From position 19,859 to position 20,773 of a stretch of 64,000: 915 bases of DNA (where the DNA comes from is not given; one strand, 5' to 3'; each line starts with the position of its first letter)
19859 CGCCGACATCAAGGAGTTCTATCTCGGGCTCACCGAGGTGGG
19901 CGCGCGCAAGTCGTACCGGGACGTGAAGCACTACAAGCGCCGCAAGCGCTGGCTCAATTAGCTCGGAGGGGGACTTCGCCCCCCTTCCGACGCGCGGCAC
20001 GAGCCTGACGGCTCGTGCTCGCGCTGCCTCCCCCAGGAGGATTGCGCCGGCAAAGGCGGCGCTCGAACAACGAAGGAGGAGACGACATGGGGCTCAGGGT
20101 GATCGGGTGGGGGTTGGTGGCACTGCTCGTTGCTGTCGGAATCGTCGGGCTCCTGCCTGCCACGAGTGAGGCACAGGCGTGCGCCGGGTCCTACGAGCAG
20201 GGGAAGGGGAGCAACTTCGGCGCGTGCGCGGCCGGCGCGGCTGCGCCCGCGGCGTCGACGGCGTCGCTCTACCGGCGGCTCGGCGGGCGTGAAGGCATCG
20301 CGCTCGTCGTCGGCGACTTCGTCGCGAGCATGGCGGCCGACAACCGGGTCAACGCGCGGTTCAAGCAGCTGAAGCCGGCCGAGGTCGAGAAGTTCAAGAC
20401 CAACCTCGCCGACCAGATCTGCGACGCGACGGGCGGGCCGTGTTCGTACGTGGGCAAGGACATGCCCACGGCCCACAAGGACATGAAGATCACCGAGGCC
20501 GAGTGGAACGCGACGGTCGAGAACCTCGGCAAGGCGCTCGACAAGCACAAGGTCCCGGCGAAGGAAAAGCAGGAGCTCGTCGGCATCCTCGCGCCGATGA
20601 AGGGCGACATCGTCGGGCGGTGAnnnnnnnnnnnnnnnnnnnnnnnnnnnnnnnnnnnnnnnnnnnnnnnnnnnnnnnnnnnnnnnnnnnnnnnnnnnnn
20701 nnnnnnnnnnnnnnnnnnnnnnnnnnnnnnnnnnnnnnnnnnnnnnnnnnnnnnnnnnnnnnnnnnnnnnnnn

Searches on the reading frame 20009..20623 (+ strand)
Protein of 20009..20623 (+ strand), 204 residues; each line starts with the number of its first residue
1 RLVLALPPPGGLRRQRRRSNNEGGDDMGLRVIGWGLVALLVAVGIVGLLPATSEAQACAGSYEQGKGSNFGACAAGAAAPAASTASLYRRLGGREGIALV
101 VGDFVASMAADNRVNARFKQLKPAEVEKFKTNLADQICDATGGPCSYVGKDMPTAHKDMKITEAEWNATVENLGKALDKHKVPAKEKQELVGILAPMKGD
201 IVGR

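Call 42: search_protein_families(library=pfam, proteins=[window:20009-20623:+], max_evalue=0.0001)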
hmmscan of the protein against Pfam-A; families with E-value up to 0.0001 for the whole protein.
window:20009-20623:+ (204 aa): 1 family
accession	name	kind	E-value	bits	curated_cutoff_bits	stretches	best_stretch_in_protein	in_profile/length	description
PF01152.27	Bac_globin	-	1.7e-12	48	21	1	86-201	1-119/121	Bacterial-like globin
